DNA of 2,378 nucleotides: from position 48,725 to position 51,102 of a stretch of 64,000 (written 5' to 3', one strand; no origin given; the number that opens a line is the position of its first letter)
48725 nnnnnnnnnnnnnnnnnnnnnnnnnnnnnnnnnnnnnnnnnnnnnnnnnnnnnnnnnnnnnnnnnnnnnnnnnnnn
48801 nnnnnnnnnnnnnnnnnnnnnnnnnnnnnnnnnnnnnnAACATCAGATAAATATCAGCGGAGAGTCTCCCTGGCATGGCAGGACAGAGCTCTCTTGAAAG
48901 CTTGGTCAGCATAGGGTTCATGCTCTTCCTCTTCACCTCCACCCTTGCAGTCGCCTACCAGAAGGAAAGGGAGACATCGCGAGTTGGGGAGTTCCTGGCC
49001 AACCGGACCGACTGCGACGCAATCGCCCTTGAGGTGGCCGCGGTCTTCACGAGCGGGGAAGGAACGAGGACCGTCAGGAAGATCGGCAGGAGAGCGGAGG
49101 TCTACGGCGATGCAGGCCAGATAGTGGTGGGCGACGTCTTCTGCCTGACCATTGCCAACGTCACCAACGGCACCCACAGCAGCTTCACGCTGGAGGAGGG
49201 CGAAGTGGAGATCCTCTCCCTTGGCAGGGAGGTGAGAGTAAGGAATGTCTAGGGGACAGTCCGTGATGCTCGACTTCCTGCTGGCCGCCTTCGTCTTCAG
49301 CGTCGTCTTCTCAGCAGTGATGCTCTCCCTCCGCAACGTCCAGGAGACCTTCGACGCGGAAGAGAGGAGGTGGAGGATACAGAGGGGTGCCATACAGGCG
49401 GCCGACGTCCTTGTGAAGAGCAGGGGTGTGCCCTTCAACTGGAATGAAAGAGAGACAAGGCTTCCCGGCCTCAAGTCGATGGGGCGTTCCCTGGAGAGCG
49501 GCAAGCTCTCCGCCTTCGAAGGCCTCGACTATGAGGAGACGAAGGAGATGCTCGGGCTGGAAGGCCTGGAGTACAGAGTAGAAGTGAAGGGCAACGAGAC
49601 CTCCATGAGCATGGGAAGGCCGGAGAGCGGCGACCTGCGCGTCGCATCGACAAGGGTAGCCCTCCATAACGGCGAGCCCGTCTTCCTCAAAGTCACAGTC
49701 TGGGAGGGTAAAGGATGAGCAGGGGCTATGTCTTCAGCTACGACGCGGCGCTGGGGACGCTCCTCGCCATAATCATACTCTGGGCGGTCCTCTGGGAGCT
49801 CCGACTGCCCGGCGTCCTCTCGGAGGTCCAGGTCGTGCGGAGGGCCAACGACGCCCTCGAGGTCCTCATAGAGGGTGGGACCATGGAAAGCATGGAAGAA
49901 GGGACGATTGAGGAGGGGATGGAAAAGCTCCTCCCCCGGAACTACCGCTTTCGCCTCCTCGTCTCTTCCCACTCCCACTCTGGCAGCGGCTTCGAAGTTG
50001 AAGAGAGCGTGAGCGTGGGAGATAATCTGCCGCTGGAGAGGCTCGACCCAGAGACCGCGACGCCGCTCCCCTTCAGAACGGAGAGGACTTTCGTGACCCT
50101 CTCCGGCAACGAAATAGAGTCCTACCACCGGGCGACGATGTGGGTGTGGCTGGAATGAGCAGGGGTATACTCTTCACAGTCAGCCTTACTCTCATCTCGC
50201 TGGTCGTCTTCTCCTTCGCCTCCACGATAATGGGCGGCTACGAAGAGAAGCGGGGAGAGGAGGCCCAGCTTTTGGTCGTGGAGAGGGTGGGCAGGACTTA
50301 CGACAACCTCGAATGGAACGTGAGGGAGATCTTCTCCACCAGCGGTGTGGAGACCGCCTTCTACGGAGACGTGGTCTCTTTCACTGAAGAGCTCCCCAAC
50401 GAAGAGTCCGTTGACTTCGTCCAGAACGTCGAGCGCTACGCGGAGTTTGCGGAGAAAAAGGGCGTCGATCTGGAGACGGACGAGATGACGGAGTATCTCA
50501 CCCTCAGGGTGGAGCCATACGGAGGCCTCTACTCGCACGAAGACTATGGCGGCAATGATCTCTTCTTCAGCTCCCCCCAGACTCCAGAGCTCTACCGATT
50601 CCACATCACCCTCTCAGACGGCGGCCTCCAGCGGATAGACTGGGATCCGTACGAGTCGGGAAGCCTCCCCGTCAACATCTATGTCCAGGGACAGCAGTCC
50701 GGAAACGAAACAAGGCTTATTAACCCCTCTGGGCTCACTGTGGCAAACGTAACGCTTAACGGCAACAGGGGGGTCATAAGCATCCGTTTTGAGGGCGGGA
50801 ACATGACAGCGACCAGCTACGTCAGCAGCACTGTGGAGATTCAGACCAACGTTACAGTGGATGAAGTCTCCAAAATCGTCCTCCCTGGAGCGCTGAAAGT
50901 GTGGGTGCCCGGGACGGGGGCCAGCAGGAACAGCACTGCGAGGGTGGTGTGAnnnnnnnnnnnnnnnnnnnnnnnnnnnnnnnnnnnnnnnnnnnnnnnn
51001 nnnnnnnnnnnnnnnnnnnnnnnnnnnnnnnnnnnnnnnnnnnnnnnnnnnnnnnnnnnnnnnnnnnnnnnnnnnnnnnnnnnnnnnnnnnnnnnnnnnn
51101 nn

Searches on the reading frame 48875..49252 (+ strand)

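Call 3: search_protein_families(library=pfam, proteins=[window:48875-49252:+], max_evalue=0.1)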
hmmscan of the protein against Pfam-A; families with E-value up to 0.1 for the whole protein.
window:48875-49252:+ (125 aa): 1 family
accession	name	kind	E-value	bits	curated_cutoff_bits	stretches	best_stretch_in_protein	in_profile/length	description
PF17803.7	Cadherin_4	-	0.013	16.5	25.1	0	34-68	28-64/71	Bacterial cadherin-like domain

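Call 4: search_protein_families(library=ncbifam, proteins=[window:48875-49252:+], max_evalue=0.1)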
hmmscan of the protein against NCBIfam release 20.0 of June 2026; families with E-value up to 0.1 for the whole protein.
window:48875-49252:+ (125 aa): 1 family
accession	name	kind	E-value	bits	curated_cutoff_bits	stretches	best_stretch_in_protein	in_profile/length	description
TIGR03161.1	ribazole_CobZ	equivalog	0.098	13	152.5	0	7-105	12-104/140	alpha-ribazole phosphatase CobZ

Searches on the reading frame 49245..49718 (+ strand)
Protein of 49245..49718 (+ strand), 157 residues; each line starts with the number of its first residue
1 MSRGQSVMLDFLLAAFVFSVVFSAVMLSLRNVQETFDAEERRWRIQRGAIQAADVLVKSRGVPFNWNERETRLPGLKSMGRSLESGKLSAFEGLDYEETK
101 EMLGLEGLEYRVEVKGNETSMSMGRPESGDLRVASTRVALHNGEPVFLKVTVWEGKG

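Call 3: search_protein_families(library=pfam, proteins=[window:49245-49718:+], max_evalue=0.1)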
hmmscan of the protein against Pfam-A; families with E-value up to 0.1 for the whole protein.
window:49245-49718:+ (157 aa): 1 family
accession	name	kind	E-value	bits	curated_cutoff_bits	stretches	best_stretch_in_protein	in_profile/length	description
PF23958.1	DUF7287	-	8.3e-05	23.6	27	1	2-153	2-157/157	Family of unknown function (DUF7287)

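Call 4: search_protein_families(library=ncbifam, proteins=[window:49245-49718:+], max_evalue=0.1)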
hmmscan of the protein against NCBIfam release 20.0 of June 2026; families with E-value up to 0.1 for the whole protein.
window:49245-49718:+ (157 aa): 0 families

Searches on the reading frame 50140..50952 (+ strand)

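Call 3: search_protein_families(library=pfam, proteins=[window:50140-50952:+], max_evalue=0.1)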
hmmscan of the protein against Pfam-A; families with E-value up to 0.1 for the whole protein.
window:50140-50952:+ (270 aa): 1 family
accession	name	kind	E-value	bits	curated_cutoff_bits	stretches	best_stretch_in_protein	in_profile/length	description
PF20914.2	DNA_pol_IIIA_C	-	0.055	13.7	22.5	0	169-187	7-25/52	DNA polymerase III subunit alpha, C-terminal domain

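Call 4: search_protein_families(library=ncbifam, proteins=[window:50140-50952:+], max_evalue=0.1)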
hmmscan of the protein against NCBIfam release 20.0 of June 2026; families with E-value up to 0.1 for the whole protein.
window:50140-50952:+ (270 aa): 0 families
